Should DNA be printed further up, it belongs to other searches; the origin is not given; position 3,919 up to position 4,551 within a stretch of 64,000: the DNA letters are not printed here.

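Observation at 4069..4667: ATGA-coupled acidic/basic small-ORF pair in AT-rich DNA beside tRNA-Gln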

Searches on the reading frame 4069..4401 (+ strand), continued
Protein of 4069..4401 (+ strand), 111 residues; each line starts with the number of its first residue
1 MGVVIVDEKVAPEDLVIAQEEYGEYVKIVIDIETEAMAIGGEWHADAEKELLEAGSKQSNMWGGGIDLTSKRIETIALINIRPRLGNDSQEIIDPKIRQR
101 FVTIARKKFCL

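Call 58: fold_search(model_id=the predicted structure, library=pdb)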
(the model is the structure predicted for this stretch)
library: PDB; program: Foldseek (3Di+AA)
matches with E <= 10: 157; with E <= 0.001: 0
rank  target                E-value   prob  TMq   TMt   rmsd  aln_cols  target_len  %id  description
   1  1xfj                  4.8e-01  0.57  0.29  0.13   3.4        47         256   19  Crystal structure of protein CC_0490 from Caulobacter crescentus, Pfam DUF152 (released 2004-09-21)
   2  2f9z_C                1.8e+00  0.10  0.32  0.23  11.2       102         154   13  Complex between the chemotaxis deamidase CheD and the chemotaxis phosphatase CheC from Thermotoga maritima (released 2006-06-06)
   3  7y5e_D2               1.9e+00  0.08  0.29  0.26   7.9        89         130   13  In situ single-PBS-PSII-PSI-LHCs megacomplex. (released 2023-02-01)
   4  3dky_D                2.3e+00  0.02  0.20  0.15  11.3       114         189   10  Crystal Structure of the replication initiator protein encoded on plasmid pMV158 (RepB), tetragonal form, to 3.6 Ang r (released 2009-06-30)
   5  7bpl_MODEL_1_A        2.4e+00  0.04  0.26  0.26  10.1       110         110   19  Solution NMR structure of NF1; de novo designed protein with a novel fold (released 2021-03-24)
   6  3dky_F                2.4e+00  0.02  0.20  0.14  11.4       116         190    9  Crystal Structure of the replication initiator protein encoded on plasmid pMV158 (RepB), tetragonal form, to 3.6 Ang r (released 2009-06-30)
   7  2bvf_A                2.4e+00  0.01  0.14  0.06   9.2        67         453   16  Crystal structure of 6-hydoxy-D-nicotine oxidase from Arthrobacter nicotinovorans. Crystal Form 3 (P1) (released 2005-08-17)
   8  3tj9_B                2.6e+00  0.04  0.21  0.17   9.2        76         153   16  Crystal structure of Helicobacter pylori UreE bound to Zn2+ (released 2011-11-02)
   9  8fla_SQ               2.6e+00  0.03  0.19  0.17  10.2       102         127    7  Human nuclear pre-60S ribosomal subunit (State K1) (released 2023-07-12)
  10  5coe_B                3.0e+00  0.07  0.19  0.13   5.9        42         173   10  The structure of the NK1 fragment of HGF/SF complexed with HEPES (released 2015-08-12)
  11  6he5_A                3.0e+00  0.01  0.16  0.08  12.8        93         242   13  20S core particle of PAN-proteasomes (released 2018-12-26)
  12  4dur_A                3.2e+00  0.06  0.23  0.05   5.8        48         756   10  The X-ray Crystal Structure of Full-Length type II Human Plasminogen (released 2012-03-28)
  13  6dzd_A                3.4e+00  0.12  0.27  0.12   3.2        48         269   10  Crystal structure of Bacillus licheniformis hypothetical protein YfiH (released 2019-09-11)
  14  2vod_A                3.4e+00  0.02  0.19  0.14  10.4        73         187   10  Crystal structure of N-terminal domains of Human La protein complexed with RNA oligomer AUAUUUU (released 2008-05-06)
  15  4dur_B                3.6e+00  0.07  0.23  0.05   5.8        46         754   11  The X-ray Crystal Structure of Full-Length type II Human Plasminogen (released 2012-03-28)
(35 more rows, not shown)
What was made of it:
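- Tried and rejected: Foldseek of ORF1 against the PDB found nothing at E <= 0.001 (call 58).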

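Call 61: find_related_loci(query=A3, collection=viral_contigs, flank=5000)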
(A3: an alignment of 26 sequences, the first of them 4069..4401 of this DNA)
Query A3 (111 aa) in viral_contigs; peptide patterns used: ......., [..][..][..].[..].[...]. (x = any residue, [..] = any of these).
197 stretches matched a pattern, but none encodes a relative of the query by tblastn (E <= 1e-3).

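Call 63: search_protein_families(library=pfam, proteins=[P0274, P0215, P0281, P0228, P0185, P0220, P0235, P0254, P0269, P0277], max_evalue=0.1)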
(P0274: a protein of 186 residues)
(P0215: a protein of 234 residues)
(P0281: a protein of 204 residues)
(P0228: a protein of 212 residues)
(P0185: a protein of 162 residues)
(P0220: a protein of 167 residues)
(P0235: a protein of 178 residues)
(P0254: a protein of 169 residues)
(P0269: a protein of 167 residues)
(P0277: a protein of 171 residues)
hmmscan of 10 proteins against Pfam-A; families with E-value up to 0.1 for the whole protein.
P0274 (186 aa): 2 families
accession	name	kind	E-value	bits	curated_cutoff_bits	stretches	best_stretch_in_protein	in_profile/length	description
PF18924.5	DUF5674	-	1.6e-16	60.7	27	1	96-181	19-108/109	Protein of unknown function (DUF5674)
PF00686.25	CBM_20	-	2.8e-09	37.1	23.3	1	4-92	4-92/97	Starch binding domain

P0215 (234 aa): 1 family
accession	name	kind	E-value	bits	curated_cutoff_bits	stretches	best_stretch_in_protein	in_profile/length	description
PF18924.5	DUF5674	-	6e-29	100.7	27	1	9-107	6-108/109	Protein of unknown function (DUF5674)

P0281 (204 aa): 2 families
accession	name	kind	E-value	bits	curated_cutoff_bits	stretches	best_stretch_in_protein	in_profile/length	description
PF18924.5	DUF5674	-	2e-09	37.9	27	1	8-100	6-102/109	Protein of unknown function (DUF5674)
PF07761.17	DUF1617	-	0.071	13.7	22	0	26-102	64-138/143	Protein of unknown function (DUF1617)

P0228 (212 aa): 1 family
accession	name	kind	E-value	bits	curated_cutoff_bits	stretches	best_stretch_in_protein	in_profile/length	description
PF18924.5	DUF5674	-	1.5e-34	118.7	27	1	102-209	2-109/109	Protein of unknown function (DUF5674)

P0185 (162 aa): 2 families
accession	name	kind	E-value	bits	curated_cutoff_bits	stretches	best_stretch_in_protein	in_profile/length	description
PF18924.5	DUF5674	-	1.1e-39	135.3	27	1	53-160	2-109/109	Protein of unknown function (DUF5674)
PF06436.16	Pneumovirus_M2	-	0.0038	17.2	25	1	6-86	66-144/159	Pneumovirus matrix protein 2 (M2)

P0220 (167 aa): 2 families
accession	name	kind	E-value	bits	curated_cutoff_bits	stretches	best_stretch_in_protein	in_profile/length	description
PF18924.5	DUF5674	-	8e-32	110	27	1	57-163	2-108/109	Protein of unknown function (DUF5674)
PF11979.13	SARA_C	-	0.0087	15.5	25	1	66-111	88-133/353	Smad anchor for receptor activation-like, C-terminal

P0235 (178 aa): 1 family
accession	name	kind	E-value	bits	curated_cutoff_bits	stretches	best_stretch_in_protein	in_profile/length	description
PF18924.5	DUF5674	-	5.3e-28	97.7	27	1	72-176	5-109/109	Protein of unknown function (DUF5674)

P0254 (169 aa): 1 family
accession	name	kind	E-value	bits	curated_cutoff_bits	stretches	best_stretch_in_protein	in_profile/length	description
PF18924.5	DUF5674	-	1.5e-36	125.1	27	1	60-167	2-109/109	Protein of unknown function (DUF5674)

P0269 (167 aa): 1 family
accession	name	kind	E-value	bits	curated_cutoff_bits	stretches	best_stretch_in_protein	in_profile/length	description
PF18924.5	DUF5674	-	6.7e-32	110.2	27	1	57-164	2-109/109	Protein of unknown function (DUF5674)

P0277 (171 aa): 1 family
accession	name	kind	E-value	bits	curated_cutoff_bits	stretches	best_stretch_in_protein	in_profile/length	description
PF18924.5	DUF5674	-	6.4e-30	103.8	27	1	67-162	11-106/109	Protein of unknown function (DUF5674)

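Call 80: search_dna_similar(query=window:4069-4401:+, collection=plasmids, mode=protein, max_evalue=0.001)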
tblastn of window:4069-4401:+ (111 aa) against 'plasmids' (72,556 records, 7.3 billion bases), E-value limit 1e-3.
Records with a match: 30; places in all: 38; records where one place covers at least 80% of the query: 27.
Best place of each record, by identity: <60% 30.
By first word of the organism name: Nostoc 17; Calothrix 3; Trichormus 2; Aulosira 2; Anabaena 2; Tolypothrix 2; Microchaete 1; Gloeothece 1.
By predicted mobility (MOB-suite, as given by PLSDB): conjugative 18; non-mobilizable 7; mobilizable 5.
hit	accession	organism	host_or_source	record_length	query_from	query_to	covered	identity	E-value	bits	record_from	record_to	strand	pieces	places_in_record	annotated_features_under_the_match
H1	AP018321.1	Nostoc sp. HK-01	-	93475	9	104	86%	43.8%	2e-16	81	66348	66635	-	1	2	hypothetical protein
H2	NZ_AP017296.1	Nostoc sp. NIES-3756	-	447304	3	104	92%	40.2%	2e-17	83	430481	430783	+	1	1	DUF5674 family protein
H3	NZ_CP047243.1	Trichormus variabilis 0441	cell culture,thermal spring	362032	3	104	92%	40.2%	2e-16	80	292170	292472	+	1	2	DUF5674 family protein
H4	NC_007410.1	Trichormus variabilis ATCC 29413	-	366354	3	104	92%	40.2%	2e-16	80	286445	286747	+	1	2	DUF5674 family protein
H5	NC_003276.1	Nostoc sp. PCC 7120 = FACHB-418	-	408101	9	104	86%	43.2%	2e-8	82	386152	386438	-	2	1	none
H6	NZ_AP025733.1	Nostoc cf. commune SO-36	-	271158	3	107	95%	38.1%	2e-12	69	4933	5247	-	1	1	DUF5674 family protein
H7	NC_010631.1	Nostoc punctiforme PCC 73102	-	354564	3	107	95%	37.1%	4e-12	68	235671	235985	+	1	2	DUF5674 family protein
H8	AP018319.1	Nostoc sp. HK-01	-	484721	3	107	95%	37.1%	5e-11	65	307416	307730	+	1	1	hypothetical protein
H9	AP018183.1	Nostoc carneum NIES-2107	-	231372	5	104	90%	39.0%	8e-14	72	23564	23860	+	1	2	hypothetical protein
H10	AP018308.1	Aulosira laxa NIES-50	-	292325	5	104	90%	38.0%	5e-13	70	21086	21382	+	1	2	hypothetical protein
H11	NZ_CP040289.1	Nostoc sp. C057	Phaeoceros,pure culture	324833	3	107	95%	36.2%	2e-11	66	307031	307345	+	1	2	DUF5674 family protein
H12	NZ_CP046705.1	Nostoc sp. ATCC 53789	-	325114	21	105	77%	44.2%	2e-13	72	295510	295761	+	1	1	DUF5674 family protein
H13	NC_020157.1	Anabaena cylindrica PCC 7122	water, most likely pond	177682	3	104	92%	36.3%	9e-14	72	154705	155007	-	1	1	DUF5674 family protein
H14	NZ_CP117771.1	Nostoc sp. UHCC 0926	whole organism,lichen surface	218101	5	98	85%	39.4%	1e-12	69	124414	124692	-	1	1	DUF5674 family protein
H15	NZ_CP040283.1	Nostoc sp. C057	Phaeoceros,pure culture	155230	5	104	90%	37.0%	6e-11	64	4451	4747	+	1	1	DUF5674 family protein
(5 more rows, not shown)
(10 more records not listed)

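Call 81: search_dna_similar(query=window:4069-4401:+, collection=phages, mode=protein, max_evalue=0.001)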
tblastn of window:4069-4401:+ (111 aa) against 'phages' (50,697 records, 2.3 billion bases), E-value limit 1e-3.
No match.
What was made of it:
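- There are no hits in phage or viral collections (calls 61, 81).
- Tried and rejected: Viral contigs and phage genomes gave no relatives (calls 61, 81).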

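Call 83: get_annotated_region(hit=H2, flank=5000)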
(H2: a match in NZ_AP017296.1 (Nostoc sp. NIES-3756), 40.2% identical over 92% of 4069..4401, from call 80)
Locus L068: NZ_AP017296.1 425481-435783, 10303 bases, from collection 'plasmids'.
description: Nostoc sp. NIES-3756 plasmid pNOS3756_1, complete sequence
organism: Nostoc sp. NIES-3756 (NCBI taxid 1751286)
taxonomy: Bacteria; Cyanobacteriota; Cyanophyceae; Nostocales; Nostocaceae; Nostoc; Nostoc sp. NIES-3756
host: -; source: -; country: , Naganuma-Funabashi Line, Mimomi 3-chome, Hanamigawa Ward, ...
typing (MOB-suite, as given by PLSDB): non-mobilizable
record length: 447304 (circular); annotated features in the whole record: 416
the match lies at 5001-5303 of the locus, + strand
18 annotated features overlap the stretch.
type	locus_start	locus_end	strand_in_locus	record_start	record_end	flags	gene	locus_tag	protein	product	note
CDS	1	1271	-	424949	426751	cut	-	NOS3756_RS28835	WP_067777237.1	hypothetical protein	-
CDS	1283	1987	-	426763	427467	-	-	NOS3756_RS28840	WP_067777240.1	hypothetical protein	-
CDS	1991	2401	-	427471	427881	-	-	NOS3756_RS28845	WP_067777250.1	hypothetical protein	-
CDS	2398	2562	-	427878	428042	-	-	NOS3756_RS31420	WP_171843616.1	hypothetical protein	-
CDS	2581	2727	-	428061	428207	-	-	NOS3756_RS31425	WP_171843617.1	hypothetical protein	-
CDS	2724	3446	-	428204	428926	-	-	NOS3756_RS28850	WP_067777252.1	hypothetical protein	-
CDS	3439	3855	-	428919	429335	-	-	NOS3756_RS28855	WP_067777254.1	hypothetical protein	-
CDS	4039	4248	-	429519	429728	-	-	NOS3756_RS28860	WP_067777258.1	hypothetical protein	-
CDS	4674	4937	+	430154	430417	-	-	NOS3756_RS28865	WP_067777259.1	hypothetical protein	-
CDS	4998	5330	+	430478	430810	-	-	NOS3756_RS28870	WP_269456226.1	DUF5674 family protein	-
CDS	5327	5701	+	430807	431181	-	-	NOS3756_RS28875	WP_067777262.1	hypothetical protein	-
CDS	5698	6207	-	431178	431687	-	-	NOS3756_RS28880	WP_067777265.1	GNAT family N-acetyltransferase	-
CDS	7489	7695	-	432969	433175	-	-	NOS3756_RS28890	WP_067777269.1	hypothetical protein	-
CDS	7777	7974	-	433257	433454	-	-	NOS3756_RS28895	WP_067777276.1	hypothetical protein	-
CDS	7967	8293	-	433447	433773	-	-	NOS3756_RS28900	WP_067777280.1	hypothetical protein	-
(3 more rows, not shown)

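Call 84: get_annotated_region(hit=H7, flank=5000)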
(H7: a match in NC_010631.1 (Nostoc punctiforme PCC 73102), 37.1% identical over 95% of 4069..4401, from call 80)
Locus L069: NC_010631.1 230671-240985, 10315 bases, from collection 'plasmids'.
description: Nostoc punctiforme PCC 73102 plasmid pNPUN01, complete sequence
organism: Nostoc punctiforme PCC 73102 (NCBI taxid 63737)
taxonomy: Bacteria; Cyanobacteriota; Cyanophyceae; Nostocales; Nostocaceae; Nostoc; Nostoc punctiforme; Nostoc punctiforme PCC 73102
host: -; source: -; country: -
typing (MOB-suite, as given by PLSDB): conjugative; replicon rep_cluster_317; relaxase MOBF; mating-pair formation MPF_T
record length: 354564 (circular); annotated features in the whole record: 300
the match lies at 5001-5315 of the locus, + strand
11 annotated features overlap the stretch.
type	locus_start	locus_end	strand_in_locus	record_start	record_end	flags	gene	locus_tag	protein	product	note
CDS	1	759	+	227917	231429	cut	-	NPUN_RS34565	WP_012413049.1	CHAT domain-containing protein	-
CDS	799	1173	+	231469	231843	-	-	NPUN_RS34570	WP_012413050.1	trypco2 family protein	-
CDS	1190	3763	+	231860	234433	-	-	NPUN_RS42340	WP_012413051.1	CHASE2 domain-containing protein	-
CDS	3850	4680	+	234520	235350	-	-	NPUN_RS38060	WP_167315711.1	DUF928 domain-containing protein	-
CDS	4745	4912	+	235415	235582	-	-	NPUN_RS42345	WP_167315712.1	hypothetical protein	-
CDS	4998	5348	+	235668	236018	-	-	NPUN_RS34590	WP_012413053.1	DUF5674 family protein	-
CDS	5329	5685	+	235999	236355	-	-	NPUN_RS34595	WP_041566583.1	hypothetical protein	-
CDS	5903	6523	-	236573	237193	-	-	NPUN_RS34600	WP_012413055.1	glutathione S-transferase family protein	GO:0006749 - glutathione metabolic process [Evidence IEA]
CDS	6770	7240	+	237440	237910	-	ybaK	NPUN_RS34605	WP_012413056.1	Cys-tRNA(Pro) deacylase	GO:0043039 - tRNA aminoacylation [Evidence IEA]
CDS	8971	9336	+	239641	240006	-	-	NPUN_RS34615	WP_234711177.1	MarR family winged helix-turn-helix transcriptional regulator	GO:0006355 - regulation of DNA-templated transcription [Evidence IEA]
CDS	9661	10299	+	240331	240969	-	-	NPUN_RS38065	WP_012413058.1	glutathione S-transferase family protein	GO:0006749 - glutathione metabolic process [Evidence IEA]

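Call 85: get_annotated_region(hit=H13, flank=5000)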
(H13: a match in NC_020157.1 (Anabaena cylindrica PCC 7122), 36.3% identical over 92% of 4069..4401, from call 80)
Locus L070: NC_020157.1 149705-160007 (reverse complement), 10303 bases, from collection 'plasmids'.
description: Anabaena cylindrica PCC 7122 plasmid pANACY.02, complete sequence
organism: Anabaena cylindrica PCC 7122 (NCBI taxid 272123)
taxonomy: Bacteria; Cyanobacteriota; Cyanophyceae; Nostocales; Nostocaceae; Anabaena; Anabaena cylindrica; Anabaena cylindrica PCC 7122
host: -; source: water, most likely pond; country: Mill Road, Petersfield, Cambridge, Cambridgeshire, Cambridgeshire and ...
typing (MOB-suite, as given by PLSDB): conjugative; replicon rep_cluster_1696; relaxase MOBP; mating-pair formation MPF_T
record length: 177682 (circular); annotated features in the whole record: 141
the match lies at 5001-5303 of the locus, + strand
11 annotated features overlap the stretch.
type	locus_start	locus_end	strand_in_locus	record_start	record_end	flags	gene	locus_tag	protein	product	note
CDS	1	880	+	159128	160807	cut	-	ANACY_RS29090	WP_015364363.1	ATP-binding protein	-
CDS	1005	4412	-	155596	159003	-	-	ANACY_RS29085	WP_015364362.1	VPA1262 family protein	-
CDS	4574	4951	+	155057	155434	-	-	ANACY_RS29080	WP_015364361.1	hypothetical protein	-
CDS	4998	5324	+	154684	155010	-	-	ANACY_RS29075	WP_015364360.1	DUF5674 family protein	-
CDS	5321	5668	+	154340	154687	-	-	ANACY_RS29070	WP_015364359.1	hypothetical protein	-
CDS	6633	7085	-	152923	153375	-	-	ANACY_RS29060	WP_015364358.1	hypothetical protein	-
CDS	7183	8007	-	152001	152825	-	-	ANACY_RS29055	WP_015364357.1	hypothetical protein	-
CDS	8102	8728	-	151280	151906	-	-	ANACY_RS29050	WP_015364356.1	DUF4367 domain-containing protein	-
CDS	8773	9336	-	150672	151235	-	-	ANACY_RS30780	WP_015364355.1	hypothetical protein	-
CDS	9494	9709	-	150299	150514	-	-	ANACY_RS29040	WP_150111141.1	hypothetical protein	-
CDS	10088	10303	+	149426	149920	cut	-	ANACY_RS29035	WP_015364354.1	alpha-L-fucosidase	GO:0005975 - carbohydrate metabolic process [Evidence IEA]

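Call 87: search_protein_families(library=pfam, proteins=[L068:5327-5698:+, L069:5329-5682:+, L070:5321-5665:+, L033:4257-4592:+, L032:4294-4590:+, L068:4674-4934:+, L070:4574-4948:+], max_evalue=1)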
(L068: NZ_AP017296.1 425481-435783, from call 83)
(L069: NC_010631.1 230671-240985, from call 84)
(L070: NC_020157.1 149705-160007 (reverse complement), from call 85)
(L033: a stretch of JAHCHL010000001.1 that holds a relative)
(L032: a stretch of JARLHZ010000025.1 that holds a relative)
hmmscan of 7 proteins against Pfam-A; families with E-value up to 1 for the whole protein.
L068:5327-5698:+ (124 aa): 0 families

L069:5329-5682:+ (118 aa): 0 families

L070:5321-5665:+ (115 aa): 0 families

L033:4257-4592:+ (112 aa): 0 families

L032:4294-4590:+ (99 aa): 0 families

L068:4674-4934:+ (87 aa): 1 family
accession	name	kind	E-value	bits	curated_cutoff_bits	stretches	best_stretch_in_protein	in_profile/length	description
PF13808.11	DDE_Tnp_1_assoc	-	0.079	13.5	32.3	1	16-65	26-76/88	DDE_Tnp_1-associated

L070:4574-4948:+ (125 aa): 0 families

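Call 88: search_dna_similar(query=L069:5329-5682:+, collection=plasmids, mode=protein, max_evalue=0.001, max_rows=40)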
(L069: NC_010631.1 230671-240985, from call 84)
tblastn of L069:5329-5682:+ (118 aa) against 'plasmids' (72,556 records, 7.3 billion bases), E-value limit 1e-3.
Records with a match: 42; places in all: 55; records where one place covers at least 80% of the query: 40.
Best place of each record, by identity: >=99% 1; 95-99% 1; 90-95% 1; 80-90% 5; 60-80% 3; <60% 31.
By first word of the organism name: Nostoc 21; Anabaena 5; Calothrix 4; Aulosira 2; Trichormus 2; Tolypothrix 2; Aphanizomenonaceae 1; Dolichospermum 1; Sphaerospermopsis 1; Fischerella 1; and 2 more.
By predicted mobility (MOB-suite, as given by PLSDB): conjugative 21; non-mobilizable 14; mobilizable 7.
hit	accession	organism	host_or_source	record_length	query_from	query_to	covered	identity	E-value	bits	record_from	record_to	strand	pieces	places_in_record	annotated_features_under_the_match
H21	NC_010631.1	Nostoc punctiforme PCC 73102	-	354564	1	118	100%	100.0%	5e-74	244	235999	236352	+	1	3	hypothetical protein | DUF5674 family protein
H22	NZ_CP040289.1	Nostoc sp. C057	Phaeoceros,pure culture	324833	1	118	100%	95.8%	9e-72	238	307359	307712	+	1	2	hypothetical protein | DUF5674 family protein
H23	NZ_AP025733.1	Nostoc cf. commune SO-36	-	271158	1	118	100%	94.1%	3e-70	234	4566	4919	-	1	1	hypothetical protein | DUF5674 family protein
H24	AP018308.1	Aulosira laxa NIES-50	-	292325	1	118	100%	88.1%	8e-64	215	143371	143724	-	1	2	hypothetical protein (x2)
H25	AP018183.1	Nostoc carneum NIES-2107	-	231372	1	118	100%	86.4%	5e-63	213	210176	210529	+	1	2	hypothetical protein (x2)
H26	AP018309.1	Aulosira laxa NIES-50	-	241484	1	118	100%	86.4%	1e-62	212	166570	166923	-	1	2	hypothetical protein (x2)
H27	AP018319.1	Nostoc sp. HK-01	-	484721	1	117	99%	84.6%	2e-62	212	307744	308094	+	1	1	hypothetical protein (x2)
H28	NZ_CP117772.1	Nostoc sp. UHCC 0926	whole organism,lichen surface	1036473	1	118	100%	83.1%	1e-60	206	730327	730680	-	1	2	none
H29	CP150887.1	Aphanizomenonaceae cyanobacterium TIOX110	-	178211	1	118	100%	66.9%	2e-43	157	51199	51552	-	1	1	hypothetical protein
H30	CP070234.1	Dolichospermum sp. DET69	freshwater metagenome,metagenomic ...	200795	1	118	100%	65.3%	2e-43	157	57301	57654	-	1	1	hypothetical protein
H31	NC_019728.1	Calothrix sp. PCC 6303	-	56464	4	114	94%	63.1%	7e-39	144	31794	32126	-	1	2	hypothetical protein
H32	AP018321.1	Nostoc sp. HK-01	-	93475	7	117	94%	44.3%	1e-22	98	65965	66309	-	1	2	hypothetical protein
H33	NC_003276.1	Nostoc sp. PCC 7120 = FACHB-418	-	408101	6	117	95%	41.4%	5e-21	94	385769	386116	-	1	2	hypothetical protein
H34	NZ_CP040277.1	Nostoc sp. C052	Blasia pusilla,pure culture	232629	9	118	93%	38.7%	3e-15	77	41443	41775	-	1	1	hypothetical protein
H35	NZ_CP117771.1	Nostoc sp. UHCC 0926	whole organism,lichen surface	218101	1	113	96%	36.0%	1e-14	76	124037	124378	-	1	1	hypothetical protein | DUF5674 family protein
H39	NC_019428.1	Anabaena sp. 90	-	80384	4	113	93%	35.1%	1e-12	69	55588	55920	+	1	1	hypothetical protein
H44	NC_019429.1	Anabaena sp. 90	-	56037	4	115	95%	32.7%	9e-9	59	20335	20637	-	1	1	hypothetical protein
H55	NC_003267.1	Nostoc sp. PCC 7120 = FACHB-418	-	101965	6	91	73%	35.8%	2e-6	75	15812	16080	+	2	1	hypothetical protein (x2)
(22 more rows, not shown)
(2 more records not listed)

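Call 89: get_annotated_region(hit=H31, flank=4000)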
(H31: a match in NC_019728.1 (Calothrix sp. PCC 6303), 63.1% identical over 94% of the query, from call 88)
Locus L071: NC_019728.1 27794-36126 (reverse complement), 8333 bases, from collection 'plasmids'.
description: Calothrix sp. PCC 6303 plasmid pCAL6303.02, complete sequence
organism: Calothrix sp. PCC 6303 (NCBI taxid 1170562)
taxonomy: Bacteria; Cyanobacteriota; Cyanophyceae; Nostocales; Calotrichaceae; Calothrix; Calothrix sp. PCC 6303
host: -; source: -; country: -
typing (MOB-suite, as given by PLSDB): mobilizable; replicon rep_cluster_1680; relaxase MOBP
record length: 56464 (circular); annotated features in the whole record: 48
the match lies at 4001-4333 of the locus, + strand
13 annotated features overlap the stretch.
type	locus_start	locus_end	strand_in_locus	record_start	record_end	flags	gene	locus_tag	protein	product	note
CDS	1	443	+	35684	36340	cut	-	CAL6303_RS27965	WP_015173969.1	hypothetical protein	-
CDS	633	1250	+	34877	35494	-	-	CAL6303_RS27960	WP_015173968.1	hypothetical protein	-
CDS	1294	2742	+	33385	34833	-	-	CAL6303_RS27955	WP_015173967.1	hypothetical protein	-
CDS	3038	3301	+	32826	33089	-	-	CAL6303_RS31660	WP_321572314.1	DUF5674 family protein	-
CDS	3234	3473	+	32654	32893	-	-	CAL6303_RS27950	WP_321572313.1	DUF5674 family protein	-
CDS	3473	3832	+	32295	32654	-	-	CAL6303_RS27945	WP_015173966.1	hypothetical protein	-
CDS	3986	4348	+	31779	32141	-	-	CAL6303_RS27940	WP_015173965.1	hypothetical protein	-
CDS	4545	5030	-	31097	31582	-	-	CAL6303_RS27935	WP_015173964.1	hypothetical protein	-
CDS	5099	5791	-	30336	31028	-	-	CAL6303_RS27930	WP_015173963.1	hypothetical protein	-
CDS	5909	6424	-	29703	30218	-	-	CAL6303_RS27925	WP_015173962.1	helix-turn-helix transcriptional regulator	-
CDS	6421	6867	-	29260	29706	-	-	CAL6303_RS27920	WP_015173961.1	hypothetical protein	-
CDS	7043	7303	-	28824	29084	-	-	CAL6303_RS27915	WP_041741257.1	hypothetical protein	-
CDS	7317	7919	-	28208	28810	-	-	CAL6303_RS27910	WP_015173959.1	hypothetical protein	-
